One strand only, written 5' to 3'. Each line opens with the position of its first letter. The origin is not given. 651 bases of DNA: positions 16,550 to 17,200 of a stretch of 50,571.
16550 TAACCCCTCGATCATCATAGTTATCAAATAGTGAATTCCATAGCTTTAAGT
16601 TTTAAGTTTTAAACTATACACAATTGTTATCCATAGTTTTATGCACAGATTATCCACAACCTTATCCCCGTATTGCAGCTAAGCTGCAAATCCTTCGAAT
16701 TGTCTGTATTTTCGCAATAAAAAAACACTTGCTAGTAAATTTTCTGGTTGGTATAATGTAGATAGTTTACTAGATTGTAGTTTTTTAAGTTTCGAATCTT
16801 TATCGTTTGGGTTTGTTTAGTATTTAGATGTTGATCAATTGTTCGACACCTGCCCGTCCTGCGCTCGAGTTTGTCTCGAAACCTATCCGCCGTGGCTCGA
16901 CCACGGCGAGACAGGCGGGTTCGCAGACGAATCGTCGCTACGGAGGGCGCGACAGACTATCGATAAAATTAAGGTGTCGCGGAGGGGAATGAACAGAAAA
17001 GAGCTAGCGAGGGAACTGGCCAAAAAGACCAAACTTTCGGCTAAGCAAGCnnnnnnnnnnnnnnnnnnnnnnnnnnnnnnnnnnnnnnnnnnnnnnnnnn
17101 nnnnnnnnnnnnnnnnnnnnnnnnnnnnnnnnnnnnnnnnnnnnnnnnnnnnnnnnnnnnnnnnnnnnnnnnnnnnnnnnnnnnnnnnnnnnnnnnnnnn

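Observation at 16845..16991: Conserved GC-rich leader ending in SD+ATG upstream of two unrelated envelope genes (pilB and a GT4 glycosyltransferase): candidate novel cis-regulatory RNA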

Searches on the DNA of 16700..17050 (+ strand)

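Call 7: search_rna_families(source=window, start=16700, end=17050, threshold=evalue, max_evalue=10, show_alignments=3)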
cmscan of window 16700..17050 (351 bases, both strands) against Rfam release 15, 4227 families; matches with E-value up to 10: 1.
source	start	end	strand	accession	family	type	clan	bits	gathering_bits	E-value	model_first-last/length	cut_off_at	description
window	16922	17036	-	RF01956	NEAT1_2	Gene; lncRNA;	-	13.8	60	1.3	1-116/116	no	Nuclear enriched abundant transcript 1 conserved region 2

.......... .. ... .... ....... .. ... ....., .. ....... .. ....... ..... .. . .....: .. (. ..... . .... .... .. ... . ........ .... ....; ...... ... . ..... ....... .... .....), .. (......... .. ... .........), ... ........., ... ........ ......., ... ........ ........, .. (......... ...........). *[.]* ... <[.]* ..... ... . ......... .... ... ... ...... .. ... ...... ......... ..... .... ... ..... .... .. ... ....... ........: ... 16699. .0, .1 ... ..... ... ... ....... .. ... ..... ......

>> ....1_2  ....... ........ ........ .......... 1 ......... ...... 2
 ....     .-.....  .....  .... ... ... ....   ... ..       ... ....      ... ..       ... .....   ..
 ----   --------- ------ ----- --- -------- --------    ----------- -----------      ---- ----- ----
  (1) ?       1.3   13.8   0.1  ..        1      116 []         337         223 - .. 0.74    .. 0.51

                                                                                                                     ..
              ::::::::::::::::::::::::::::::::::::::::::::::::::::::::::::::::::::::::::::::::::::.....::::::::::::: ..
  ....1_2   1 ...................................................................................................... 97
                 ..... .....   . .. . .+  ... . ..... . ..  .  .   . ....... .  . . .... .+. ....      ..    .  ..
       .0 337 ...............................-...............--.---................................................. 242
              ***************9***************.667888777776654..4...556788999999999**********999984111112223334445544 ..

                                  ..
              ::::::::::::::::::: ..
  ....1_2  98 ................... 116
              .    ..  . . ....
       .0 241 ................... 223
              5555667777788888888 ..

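Call 41: build_rna_model(alignment_id=A2, structure=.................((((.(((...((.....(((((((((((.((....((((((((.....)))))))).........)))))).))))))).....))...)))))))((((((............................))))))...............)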
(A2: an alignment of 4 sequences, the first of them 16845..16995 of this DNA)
Model R1 built from alignment A2 (4 sequences, 169 columns); structure: as given.
model positions 156; base pairs 36; branch points 1; effective number of sequences 1.32; information 0.59 bits per position. Calibrated on 0.2 Mb of random sequence (short: E-values are rough).
structure used (alignment columns):
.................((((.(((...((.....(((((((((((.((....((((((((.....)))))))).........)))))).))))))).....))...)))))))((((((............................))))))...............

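Call 42: search_with_rna_model(model_id=R1, source=window, filters=off, max_evalue=10)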
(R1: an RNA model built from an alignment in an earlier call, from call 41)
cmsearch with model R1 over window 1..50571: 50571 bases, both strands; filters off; matches with E-value up to 10: 10.
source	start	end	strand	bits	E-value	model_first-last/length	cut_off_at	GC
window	16843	16995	+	173.1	5.7e-42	1-156/156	no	0.59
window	30858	30985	-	129.4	5.9e-31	1-156/156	no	0.52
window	16811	16963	-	14.3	0.06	1-156/156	no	0.56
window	44004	44106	+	9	1.3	1-156/156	no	0.28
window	1366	1435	-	8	2.3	1-156/156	no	0.36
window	35519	35595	-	6.8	4.5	1-156/156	no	0.31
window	39155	39228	+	6.6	5.3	1-156/156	no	0.34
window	30906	30972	+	6.1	6.8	13-109/156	no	0.64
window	32689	32769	-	5.9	7.8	1-156/156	no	0.32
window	49834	49969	-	5.7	8.6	1-156/156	no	0.36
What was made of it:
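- On MITE / Correia-like mobile repeat: Two copies occur in the 50-kb window (call 42).
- Checked: A covariance model built from four copies scores the two window copies at 173 and 129 bits, and the next window hit at 14 bits (call 42).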

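Call 43: search_with_rna_model(model_id=R1, sources=[L002, L003, L004, L005, L006, L007, L008, L009, L010, L011, L013, L014, L016, L017, L018, L020, L023, L024, L025, L031, L040, L049, L052, L067, L072, L084, L086, L087, L088], max_evalue=10)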
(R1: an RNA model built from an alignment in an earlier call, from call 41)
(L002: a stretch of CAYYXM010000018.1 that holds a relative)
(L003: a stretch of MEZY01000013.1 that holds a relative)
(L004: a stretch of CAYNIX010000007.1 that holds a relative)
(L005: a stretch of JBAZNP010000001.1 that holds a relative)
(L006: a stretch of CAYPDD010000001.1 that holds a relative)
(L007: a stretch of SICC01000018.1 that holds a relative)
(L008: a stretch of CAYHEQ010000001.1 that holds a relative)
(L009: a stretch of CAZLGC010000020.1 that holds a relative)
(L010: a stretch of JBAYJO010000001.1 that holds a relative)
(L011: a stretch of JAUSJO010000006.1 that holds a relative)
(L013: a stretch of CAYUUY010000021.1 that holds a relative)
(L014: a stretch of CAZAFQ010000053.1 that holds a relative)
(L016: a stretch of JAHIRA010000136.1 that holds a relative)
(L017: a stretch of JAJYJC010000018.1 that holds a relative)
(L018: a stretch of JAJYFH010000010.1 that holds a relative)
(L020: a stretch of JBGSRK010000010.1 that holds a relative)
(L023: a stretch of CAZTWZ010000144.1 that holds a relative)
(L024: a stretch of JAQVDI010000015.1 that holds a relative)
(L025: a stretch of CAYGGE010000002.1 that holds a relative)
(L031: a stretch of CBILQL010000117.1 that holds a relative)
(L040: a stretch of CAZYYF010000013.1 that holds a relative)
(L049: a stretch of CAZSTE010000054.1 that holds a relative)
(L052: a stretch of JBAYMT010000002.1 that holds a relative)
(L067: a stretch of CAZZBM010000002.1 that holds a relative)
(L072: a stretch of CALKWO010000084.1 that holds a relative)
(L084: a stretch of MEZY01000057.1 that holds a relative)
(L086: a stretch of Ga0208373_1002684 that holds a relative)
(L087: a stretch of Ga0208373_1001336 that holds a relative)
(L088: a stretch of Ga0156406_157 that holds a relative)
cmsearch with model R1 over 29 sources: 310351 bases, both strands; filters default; matches with E-value up to 10: 12.
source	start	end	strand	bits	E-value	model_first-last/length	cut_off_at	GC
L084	100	262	+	165.7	2.6e-39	1-156/156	no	0.49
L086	1001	1163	-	165.7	2.6e-39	1-156/156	no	0.49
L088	4647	4809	+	165.7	2.6e-39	1-156/156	no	0.49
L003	5894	6007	+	104.7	6.2e-24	1-156/156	no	0.51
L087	7403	7516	+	104.7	6.2e-24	1-156/156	no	0.51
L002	6360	6491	-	39.5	1.6e-07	1-156/156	no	0.47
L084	62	220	-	21.8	0.0046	1-156/156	no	0.47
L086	1043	1201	+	21.8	0.0046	1-156/156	no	0.47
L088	4609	4767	-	21.8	0.0046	1-156/156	no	0.47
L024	8929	8993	+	16.8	0.086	1-156/156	no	0.34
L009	2806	2887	-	12.6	0.96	1-156/156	no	0.55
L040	5562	5685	+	8.6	9.9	1-156/156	no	0.37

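Call 44: search_with_rna_model(model_id=R1, sources=[window, L002, L003, L084], max_evalue=0.000001, make_alignment=true, show_alignments=5)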
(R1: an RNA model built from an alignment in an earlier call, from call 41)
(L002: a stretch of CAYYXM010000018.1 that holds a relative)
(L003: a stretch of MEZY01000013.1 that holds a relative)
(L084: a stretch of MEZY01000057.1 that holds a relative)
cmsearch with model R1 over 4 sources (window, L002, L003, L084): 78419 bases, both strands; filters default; matches with E-value up to 0.000001: 5.
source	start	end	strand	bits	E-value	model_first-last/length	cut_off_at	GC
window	16843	16995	+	173.1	8.8e-42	1-156/156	no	0.59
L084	100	262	+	165.7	6.6e-40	1-156/156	no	0.49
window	30858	30985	-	129.4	9e-31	1-156/156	no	0.52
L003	5894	6007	+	104.7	1.6e-24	1-156/156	no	0.51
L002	6360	6491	-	39.5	4.1e-08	1-156/156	no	0.47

Alignment A3: 5 matches aligned to the model, 208 columns, each read 5' to 3' on its own strand. Consensus structure (alignment columns), stored with it:
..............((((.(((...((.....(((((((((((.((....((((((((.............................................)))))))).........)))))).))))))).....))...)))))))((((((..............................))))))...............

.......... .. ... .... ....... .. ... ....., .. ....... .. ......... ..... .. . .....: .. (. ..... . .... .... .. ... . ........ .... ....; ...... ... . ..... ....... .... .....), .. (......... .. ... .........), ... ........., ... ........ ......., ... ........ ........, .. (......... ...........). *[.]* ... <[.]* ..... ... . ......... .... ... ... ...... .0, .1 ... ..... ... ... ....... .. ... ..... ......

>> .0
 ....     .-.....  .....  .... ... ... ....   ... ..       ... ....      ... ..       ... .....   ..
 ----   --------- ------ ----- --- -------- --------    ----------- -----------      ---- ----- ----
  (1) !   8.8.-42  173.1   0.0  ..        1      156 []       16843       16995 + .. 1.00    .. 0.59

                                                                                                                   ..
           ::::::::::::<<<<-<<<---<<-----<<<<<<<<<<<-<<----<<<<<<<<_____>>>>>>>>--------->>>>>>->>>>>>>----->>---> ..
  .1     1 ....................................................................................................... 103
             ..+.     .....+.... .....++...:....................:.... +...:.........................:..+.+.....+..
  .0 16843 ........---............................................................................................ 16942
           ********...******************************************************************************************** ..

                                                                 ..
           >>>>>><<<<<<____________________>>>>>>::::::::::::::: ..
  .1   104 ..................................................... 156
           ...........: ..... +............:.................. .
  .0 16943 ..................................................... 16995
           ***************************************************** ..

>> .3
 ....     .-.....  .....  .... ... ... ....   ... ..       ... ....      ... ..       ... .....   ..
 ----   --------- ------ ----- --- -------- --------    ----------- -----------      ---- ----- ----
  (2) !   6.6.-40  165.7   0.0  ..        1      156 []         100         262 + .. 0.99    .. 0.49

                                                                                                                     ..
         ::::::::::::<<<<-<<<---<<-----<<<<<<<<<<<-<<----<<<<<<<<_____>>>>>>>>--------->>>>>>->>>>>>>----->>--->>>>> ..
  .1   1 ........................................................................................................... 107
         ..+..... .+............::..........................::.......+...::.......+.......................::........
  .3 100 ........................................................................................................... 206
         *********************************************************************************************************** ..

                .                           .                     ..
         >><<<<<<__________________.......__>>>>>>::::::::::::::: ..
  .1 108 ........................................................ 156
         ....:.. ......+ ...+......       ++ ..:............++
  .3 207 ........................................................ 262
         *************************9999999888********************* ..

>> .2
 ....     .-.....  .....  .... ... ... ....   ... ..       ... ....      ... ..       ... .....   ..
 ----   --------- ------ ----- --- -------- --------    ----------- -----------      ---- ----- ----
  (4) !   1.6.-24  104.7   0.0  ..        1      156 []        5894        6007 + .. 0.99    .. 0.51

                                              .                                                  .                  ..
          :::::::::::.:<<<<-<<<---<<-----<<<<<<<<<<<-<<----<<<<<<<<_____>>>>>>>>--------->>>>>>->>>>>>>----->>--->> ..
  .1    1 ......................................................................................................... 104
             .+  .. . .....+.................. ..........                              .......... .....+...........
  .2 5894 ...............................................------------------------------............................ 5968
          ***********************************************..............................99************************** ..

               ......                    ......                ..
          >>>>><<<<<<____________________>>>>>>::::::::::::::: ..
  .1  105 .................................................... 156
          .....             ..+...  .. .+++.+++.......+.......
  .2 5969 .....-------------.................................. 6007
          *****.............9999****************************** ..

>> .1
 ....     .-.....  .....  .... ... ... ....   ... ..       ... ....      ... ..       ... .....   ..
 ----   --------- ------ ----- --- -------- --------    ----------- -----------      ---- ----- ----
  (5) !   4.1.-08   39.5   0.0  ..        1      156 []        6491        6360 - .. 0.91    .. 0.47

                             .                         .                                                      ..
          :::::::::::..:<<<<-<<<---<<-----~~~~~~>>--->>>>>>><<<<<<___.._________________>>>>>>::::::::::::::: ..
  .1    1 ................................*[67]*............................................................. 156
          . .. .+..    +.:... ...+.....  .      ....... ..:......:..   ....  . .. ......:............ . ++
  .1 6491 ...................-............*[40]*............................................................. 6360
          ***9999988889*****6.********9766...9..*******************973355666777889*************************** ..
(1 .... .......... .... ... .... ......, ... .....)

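Call 49: search_with_rna_model(model_id=R1, sources=[L089, L090], max_evalue=1, filters=off, show_alignments=4)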
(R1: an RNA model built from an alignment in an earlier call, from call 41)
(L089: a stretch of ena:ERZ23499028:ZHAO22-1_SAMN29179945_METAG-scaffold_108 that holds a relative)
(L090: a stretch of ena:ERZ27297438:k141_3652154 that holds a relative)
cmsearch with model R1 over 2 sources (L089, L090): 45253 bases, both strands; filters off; matches with E-value up to 1: 5.
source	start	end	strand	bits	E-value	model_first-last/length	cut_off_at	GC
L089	14194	14262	+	16.2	0.018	1-156/156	no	0.46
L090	15182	15267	+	15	0.035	1-156/156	no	0.36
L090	5142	5200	-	11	0.37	1-156/156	no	0.27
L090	9919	10004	+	10.4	0.5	1-156/156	no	0.42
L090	22177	22266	-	9.3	0.98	1-156/156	no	0.4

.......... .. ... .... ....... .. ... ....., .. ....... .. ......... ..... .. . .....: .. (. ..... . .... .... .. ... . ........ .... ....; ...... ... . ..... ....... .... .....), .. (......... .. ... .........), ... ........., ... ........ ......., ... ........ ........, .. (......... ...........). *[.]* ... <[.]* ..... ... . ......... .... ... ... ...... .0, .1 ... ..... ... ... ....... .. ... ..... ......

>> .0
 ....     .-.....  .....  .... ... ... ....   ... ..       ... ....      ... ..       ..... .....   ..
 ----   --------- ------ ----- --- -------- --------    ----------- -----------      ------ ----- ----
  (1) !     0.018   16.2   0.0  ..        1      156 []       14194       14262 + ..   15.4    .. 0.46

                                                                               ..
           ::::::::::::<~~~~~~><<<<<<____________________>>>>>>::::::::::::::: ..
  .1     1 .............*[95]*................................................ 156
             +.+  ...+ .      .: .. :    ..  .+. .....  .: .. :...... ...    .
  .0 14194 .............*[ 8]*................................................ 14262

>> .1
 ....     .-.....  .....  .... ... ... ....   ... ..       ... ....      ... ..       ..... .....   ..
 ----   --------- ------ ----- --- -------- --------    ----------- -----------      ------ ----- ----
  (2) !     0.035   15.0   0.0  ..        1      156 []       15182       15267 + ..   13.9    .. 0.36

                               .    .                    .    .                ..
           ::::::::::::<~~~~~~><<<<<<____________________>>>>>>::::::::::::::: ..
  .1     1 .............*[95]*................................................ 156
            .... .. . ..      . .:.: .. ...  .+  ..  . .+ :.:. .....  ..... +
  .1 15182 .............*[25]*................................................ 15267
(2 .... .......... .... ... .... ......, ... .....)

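Call 56: search_with_rna_model(model_id=R1, sources=[L091, L092, L093], max_evalue=1, filters=off)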
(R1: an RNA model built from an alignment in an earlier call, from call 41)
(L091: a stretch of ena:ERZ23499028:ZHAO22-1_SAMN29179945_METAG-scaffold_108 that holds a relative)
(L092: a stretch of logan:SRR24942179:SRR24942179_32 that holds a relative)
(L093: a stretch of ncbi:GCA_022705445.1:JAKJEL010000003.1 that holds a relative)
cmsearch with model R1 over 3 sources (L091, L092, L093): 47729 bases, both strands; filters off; matches with E-value up to 1: 2.
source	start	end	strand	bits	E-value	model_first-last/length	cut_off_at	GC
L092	1058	1132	+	30.8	3.9e-06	1-156/156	no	0.49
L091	20013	20081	-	16.2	0.019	1-156/156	no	0.46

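Call 65: search_with_rna_model(model_id=R1, sources=[L095, L096, L097, L098], max_evalue=1, filters=off)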
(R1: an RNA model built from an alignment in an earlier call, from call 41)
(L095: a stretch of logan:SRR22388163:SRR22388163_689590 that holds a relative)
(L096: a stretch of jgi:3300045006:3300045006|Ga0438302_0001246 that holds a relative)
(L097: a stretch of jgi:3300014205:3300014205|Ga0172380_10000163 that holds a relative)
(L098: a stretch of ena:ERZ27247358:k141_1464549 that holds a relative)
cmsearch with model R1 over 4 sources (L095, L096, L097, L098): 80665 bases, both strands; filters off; matches with E-value up to 1: 3.
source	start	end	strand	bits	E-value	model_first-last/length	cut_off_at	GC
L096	9904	10017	+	70.4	7e-16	1-156/156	no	0.45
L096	20977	21084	-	12.3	0.3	1-156/156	no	0.39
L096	20997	21121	+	10.7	0.78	1-156/156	no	0.34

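Call 74: search_with_rna_model(model_id=R1, sources=[L099, L100, L101], max_evalue=1, filters=off)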
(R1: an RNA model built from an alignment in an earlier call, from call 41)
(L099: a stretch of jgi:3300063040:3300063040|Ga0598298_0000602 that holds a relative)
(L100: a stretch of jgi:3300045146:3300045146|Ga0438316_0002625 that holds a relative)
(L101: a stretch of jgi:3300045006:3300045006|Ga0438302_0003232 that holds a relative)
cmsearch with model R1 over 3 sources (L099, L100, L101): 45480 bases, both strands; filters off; matches with E-value up to 1: 3.
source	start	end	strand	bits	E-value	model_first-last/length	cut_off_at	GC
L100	8608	8740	+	89.9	4.8e-21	1-156/156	no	0.47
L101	14051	14183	+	89.9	4.8e-21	1-156/156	no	0.47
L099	1495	1602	+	15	0.035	1-156/156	no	0.46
